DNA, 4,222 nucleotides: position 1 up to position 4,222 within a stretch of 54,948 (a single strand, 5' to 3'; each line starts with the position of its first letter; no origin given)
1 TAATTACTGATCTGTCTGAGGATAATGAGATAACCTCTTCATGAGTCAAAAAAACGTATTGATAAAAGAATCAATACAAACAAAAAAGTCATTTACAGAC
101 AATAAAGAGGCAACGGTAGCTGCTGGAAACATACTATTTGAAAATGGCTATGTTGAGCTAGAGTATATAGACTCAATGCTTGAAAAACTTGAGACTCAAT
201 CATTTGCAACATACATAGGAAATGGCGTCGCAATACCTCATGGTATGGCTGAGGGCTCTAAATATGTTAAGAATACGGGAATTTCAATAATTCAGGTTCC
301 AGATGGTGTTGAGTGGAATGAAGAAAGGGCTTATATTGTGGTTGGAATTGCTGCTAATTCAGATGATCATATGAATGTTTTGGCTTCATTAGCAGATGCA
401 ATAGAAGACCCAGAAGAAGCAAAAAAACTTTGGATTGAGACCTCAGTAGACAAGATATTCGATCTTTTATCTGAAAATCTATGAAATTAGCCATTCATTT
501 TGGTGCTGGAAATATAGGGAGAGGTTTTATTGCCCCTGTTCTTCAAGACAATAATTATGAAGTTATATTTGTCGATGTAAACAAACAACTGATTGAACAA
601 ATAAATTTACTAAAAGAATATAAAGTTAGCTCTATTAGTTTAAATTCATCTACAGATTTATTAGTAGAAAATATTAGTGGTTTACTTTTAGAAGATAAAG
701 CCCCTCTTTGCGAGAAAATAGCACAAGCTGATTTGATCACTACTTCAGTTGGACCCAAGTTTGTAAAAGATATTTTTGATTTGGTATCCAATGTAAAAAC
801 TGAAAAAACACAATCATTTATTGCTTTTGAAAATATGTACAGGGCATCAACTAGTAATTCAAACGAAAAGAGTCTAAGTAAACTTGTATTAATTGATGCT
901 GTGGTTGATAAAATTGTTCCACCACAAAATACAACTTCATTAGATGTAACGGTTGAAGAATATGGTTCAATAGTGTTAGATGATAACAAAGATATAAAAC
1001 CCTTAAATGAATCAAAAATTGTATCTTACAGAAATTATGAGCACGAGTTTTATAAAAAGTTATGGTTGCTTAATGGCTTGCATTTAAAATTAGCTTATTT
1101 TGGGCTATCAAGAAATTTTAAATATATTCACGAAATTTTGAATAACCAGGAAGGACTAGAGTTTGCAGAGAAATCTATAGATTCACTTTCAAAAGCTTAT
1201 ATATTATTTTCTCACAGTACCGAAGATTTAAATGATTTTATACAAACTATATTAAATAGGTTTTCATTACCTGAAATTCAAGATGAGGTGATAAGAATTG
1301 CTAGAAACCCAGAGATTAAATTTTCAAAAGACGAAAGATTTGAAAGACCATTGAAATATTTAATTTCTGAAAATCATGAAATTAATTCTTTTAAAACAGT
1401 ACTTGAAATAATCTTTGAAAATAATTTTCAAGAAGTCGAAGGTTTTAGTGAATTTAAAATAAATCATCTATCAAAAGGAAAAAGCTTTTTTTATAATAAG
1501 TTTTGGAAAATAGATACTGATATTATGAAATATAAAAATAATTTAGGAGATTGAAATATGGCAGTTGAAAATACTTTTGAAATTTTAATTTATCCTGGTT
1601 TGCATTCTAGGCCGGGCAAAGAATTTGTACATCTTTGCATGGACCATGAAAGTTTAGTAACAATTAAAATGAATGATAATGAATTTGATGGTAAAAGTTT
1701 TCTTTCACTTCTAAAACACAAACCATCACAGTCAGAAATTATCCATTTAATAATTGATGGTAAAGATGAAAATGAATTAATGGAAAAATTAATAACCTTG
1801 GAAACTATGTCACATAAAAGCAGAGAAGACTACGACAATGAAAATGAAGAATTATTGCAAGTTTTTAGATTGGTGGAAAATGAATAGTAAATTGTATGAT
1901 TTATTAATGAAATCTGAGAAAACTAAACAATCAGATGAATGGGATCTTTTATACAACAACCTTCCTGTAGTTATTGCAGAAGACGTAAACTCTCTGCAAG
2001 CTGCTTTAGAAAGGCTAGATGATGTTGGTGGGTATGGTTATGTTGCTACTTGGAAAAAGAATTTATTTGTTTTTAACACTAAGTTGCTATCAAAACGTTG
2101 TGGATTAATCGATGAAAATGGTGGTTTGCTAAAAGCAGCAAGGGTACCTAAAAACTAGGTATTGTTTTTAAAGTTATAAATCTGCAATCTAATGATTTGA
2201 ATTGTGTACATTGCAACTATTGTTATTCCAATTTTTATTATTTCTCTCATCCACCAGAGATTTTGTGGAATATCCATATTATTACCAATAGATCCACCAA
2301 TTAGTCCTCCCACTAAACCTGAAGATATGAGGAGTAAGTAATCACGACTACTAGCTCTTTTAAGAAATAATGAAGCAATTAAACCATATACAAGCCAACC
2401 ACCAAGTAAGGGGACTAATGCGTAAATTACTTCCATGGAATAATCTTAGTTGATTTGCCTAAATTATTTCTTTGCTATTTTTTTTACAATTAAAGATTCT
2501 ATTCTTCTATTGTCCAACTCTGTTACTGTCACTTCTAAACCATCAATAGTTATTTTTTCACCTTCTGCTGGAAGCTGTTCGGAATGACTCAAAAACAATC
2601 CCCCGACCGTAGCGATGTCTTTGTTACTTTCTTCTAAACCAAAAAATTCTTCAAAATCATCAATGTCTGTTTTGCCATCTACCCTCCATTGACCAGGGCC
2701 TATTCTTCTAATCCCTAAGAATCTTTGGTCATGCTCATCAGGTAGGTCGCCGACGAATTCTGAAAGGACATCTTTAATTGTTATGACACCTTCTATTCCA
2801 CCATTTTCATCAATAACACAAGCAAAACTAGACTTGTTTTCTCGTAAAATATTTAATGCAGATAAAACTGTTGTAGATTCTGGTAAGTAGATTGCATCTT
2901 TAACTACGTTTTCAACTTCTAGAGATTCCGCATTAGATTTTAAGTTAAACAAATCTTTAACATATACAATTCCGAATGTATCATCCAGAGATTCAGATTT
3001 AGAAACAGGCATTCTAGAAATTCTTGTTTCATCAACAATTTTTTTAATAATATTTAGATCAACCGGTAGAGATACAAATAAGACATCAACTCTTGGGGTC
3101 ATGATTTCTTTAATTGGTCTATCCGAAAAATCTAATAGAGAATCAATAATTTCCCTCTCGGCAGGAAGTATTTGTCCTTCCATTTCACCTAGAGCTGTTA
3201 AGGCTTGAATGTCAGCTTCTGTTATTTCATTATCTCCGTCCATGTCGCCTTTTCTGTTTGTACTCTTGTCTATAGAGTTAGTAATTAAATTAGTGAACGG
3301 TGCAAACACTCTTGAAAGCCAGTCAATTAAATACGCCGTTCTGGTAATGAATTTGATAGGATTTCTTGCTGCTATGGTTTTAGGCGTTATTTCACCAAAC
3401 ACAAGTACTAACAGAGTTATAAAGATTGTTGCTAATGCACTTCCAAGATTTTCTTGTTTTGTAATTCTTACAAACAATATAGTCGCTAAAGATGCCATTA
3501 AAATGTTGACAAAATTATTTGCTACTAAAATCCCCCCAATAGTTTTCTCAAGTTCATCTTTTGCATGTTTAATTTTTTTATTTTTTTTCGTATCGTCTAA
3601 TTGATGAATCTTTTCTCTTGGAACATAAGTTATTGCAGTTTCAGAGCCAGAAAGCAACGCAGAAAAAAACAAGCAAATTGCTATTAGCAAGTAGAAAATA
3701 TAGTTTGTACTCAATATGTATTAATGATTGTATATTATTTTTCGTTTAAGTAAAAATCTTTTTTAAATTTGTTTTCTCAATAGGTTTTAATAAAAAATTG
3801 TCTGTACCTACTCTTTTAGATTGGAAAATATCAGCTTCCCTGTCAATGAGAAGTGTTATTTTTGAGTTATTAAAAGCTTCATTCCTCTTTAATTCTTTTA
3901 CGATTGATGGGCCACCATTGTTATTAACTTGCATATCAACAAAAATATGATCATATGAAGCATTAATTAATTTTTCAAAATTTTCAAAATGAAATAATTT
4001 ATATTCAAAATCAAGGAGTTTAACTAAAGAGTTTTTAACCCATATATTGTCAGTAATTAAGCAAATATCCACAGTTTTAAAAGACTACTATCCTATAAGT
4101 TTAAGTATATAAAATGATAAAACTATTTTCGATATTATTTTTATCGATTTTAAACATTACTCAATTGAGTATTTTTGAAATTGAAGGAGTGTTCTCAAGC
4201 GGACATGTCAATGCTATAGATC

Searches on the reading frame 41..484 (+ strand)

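Call 14: search_protein_families(library=pfam, proteins=[window:41-484:+])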
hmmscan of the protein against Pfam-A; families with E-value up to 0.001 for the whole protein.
window:41-484:+ (147 aa): 1 family
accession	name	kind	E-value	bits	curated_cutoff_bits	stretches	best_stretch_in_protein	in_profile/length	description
PF00359.27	PTS_EIIA_2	-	2.1e-27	96.3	27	1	7-145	3-143/144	Phosphoenolpyruvate-dependent sugar phosphotransferase system, EIIA 2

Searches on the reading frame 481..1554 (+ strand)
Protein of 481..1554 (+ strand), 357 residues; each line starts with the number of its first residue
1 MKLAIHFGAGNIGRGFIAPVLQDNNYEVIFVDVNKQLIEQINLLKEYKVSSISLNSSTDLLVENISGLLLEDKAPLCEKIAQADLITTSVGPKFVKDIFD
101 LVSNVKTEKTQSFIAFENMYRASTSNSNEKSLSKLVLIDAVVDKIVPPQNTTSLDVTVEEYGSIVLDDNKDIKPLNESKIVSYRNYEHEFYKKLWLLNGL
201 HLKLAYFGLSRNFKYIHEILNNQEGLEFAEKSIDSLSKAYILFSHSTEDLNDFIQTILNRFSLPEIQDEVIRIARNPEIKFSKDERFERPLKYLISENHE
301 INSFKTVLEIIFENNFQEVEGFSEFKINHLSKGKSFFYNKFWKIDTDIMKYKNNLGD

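Call 14: search_protein_families(library=pfam, proteins=[window:481-1554:+])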
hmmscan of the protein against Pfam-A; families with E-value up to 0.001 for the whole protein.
window:481-1554:+ (357 aa): 2 families
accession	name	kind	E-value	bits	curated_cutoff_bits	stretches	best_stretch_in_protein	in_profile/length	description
PF01232.29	Mannitol_dh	-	3.8e-27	96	27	1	4-170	3-189/199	Mannitol dehydrogenase Rossmann domain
PF08125.19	Mannitol_dh_C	-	1.1e-17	64.6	30.7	1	192-302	8-115/190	Mannitol dehydrogenase C-terminal domain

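Call 67: find_encoding_contigs(protein=window:481-1554:+, flank=10000, max_places=2)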
Protein window:481-1554:+ (357 aa): no gene with exactly this product is on record in the collection.

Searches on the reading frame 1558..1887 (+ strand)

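Call 14: search_protein_families(library=pfam, proteins=[window:1558-1887:+])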
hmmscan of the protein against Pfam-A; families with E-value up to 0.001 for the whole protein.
window:1558-1887:+ (109 aa): 1 family
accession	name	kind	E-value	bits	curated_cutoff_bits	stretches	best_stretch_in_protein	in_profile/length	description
PF00381.24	PTS-HPr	-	1.8e-12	47.6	23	1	4-81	2-78/81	PTS HPr component phosphorylation site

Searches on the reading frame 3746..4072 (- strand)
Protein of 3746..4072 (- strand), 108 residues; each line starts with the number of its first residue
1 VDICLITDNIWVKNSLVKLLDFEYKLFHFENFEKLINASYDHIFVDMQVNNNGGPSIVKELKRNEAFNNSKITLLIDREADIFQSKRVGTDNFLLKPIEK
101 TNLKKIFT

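Call 14: search_protein_families(library=pfam, proteins=[window:3746-4072:-])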
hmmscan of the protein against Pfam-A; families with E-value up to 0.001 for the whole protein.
window:3746-4072:- (108 aa): 1 family
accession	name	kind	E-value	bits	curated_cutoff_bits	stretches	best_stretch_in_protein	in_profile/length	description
PF00072.30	Response_reg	-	2.5e-06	28.1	30.2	1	33-106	36-109/111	Response regulator receiver domain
